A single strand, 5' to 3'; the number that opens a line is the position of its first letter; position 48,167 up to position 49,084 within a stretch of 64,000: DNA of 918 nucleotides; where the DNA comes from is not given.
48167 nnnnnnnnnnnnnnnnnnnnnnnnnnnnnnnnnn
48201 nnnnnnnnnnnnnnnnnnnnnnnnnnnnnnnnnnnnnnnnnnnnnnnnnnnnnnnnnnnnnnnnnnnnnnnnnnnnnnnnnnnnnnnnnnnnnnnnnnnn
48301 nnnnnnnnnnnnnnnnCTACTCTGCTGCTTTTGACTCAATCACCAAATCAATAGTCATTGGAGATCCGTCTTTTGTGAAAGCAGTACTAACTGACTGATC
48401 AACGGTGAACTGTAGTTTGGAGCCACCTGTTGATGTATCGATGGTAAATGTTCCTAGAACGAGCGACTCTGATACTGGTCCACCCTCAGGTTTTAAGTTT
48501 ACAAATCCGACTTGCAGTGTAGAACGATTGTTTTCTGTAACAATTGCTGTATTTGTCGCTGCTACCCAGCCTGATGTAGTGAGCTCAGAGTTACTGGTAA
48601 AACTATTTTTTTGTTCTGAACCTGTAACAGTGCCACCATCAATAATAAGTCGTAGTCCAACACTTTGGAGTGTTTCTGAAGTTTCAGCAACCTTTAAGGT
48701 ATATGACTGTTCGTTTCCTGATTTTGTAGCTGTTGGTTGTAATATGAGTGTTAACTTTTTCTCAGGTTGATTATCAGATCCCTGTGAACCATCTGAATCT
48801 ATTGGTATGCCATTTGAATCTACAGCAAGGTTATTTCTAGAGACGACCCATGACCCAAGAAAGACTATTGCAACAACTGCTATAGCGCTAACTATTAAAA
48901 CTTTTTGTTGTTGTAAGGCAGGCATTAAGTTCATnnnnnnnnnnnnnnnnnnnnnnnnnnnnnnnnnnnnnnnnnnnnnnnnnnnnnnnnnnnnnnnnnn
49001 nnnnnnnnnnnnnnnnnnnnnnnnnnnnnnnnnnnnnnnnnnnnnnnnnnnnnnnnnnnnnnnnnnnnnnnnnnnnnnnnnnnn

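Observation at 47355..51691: Four-gene operon of secreted proteins built from cohesin-like and dockerin-like modules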

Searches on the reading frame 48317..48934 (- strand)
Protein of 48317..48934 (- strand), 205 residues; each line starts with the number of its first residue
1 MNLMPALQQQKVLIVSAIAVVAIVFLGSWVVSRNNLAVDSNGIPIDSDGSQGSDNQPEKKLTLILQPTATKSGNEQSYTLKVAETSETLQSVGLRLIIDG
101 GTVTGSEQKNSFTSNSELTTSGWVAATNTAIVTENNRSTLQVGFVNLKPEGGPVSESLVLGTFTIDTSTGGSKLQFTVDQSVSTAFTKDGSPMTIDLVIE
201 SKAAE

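Call 3: search_protein_families(library=pfam, proteins=[window:48317-48934:-], max_evalue=10)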
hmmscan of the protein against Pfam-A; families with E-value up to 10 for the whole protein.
window:48317-48934:- (205 aa): 0 families

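Call 4: search_protein_families(library=ncbifam, proteins=[window:48317-48934:-], max_evalue=10)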
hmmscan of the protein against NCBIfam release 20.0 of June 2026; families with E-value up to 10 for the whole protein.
window:48317-48934:- (205 aa): 1 family
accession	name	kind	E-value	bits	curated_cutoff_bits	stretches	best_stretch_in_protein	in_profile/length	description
NF041895.1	choice_anch_V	domain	0.014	15.4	42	1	59-122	39-100/150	choice-of-anchor V domain-containing protein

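Call 7: search_solved_structures(query=window:48317-48934:-, max_evalue=10, show_alignments=1)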
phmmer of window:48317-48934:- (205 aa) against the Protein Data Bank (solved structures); distinct sequences matched with E-value up to 10: 0.

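Call 27: search_protein_representatives(protein=window:48317-48934:-)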
Query: 205 residues. Proteins with E-value up to 0.001 (for the whole library): 21; up to 1e-10: 8; up to 1e-30: 2. The best 21 are listed.
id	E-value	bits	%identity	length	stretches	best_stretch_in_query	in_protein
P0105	3.4e-61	222.5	59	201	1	1-203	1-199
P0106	2.0e-52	194.0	56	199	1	1-202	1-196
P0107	9.5e-29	116.8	35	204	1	4-197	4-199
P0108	9.4e-28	113.6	38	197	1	1-198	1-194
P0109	2.8e-22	95.8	32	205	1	1-202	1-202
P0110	7.0e-18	81.4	33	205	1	1-199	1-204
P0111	5.2e-12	62.3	34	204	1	1-197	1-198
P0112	3.7e-11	59.5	33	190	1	1-196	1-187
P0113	1.1e-09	54.7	31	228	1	2-204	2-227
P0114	2.4e-09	53.6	28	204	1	1-202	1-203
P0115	1.9e-07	47.4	31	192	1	1-193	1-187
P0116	7.3e-06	42.3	23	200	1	16-198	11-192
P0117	8.5e-06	42.0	24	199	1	13-196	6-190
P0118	1.8e-05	41.0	30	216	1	19-197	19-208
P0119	2.3e-05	40.6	35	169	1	60-204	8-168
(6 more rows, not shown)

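Call 34: search_solved_structures(query=A4, max_evalue=10, show_alignments=2)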
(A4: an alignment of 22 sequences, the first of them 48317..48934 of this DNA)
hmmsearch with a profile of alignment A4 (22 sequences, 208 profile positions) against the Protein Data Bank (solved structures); distinct sequences matched with E-value up to 10: 7.
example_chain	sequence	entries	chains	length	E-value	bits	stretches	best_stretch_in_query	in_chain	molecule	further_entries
6ta9_A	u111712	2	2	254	0.46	13.2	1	9-61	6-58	SLT domain-containing protein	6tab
6taf_A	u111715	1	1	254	0.46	13.2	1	9-61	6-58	SLT domain-containing protein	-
6tad_A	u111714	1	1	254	0.46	13.1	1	9-61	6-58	SLT domain-containing protein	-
9vvr_T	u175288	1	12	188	1.4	11.6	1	97-157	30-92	Adaptor protein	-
2l8o_A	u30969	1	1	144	1.7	11.3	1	118-139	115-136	Activator of Hsp90 ATPase homologue 1-like C-terminal domain-containing protein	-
8ji0_A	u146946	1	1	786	1.9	11.1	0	110-165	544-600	Maltose/maltodextrin-binding periplasmic protein,Hemorrhagic toxin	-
2lk9_A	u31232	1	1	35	3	10.5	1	9-38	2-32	Bone marrow stromal antigen 2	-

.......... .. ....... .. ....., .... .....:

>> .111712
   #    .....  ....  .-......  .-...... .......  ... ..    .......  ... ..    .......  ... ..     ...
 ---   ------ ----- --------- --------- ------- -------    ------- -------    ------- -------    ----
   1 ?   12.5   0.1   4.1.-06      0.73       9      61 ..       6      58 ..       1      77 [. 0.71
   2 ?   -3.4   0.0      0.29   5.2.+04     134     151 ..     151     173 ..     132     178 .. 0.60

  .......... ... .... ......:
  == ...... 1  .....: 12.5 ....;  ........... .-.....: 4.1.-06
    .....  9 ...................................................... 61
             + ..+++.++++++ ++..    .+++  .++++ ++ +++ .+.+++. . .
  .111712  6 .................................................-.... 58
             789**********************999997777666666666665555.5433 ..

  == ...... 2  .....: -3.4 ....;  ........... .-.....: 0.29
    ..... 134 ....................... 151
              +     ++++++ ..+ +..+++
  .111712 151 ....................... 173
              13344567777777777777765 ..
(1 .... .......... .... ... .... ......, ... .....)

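Call 58: list_cluster_members(proteins=[P0001, P0008, P0079, window:48317-48934:-, window:51794-54541:-])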
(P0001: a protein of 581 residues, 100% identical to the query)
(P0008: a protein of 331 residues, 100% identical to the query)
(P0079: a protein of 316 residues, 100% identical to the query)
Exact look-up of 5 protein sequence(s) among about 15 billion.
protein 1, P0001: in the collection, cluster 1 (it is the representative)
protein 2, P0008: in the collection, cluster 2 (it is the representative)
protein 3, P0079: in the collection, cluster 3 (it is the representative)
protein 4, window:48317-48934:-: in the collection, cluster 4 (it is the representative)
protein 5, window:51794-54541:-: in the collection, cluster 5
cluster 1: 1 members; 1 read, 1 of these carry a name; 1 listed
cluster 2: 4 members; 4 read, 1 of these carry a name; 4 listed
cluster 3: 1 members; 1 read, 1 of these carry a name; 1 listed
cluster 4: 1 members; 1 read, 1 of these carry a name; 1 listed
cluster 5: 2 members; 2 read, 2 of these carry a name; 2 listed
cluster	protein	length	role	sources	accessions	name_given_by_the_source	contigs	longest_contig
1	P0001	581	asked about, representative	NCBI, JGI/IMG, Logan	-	hypothetical protein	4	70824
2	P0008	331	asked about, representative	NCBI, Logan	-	-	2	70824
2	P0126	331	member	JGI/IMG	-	hypothetical protein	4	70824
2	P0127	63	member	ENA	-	-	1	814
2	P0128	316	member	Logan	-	-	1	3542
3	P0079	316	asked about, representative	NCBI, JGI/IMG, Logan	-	hypothetical protein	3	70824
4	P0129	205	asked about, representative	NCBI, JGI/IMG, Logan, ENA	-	hypothetical protein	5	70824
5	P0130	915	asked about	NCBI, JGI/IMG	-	DNA gyrase subunit A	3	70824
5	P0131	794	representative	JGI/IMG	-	DNA gyrase subunit A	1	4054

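Call 61: search_protein_families(library=pfam, alignment_id=A4, max_evalue=0.1)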
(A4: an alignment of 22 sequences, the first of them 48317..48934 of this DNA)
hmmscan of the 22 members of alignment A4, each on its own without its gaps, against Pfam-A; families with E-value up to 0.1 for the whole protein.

A. member 1, window:48317-48934:- (205 aa): 0 families

B. families by the number of members that match (of 22 scanned): 6 families
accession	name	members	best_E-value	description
PF25667.1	ASFV_P17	1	0.006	African swine fever virus minor capsid protein p17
PF22067.2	Cep192_D3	1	0.029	Cep192 domain 3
PF17929.6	TetR_C_34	1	0.03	Tetracyclin repressor-like, C-terminal domain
PF20187.3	DUF6550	1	0.037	Family of unknown function (DUF6550)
PF24660.1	PGAP1_3rd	1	0.074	GPI inositol-deacylase beta-sandwich domain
PF22544.2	HYDIN_VesB_CFA65-like_Ig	1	0.096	HYDIN/CFA65/VesB-like, Ig-like domain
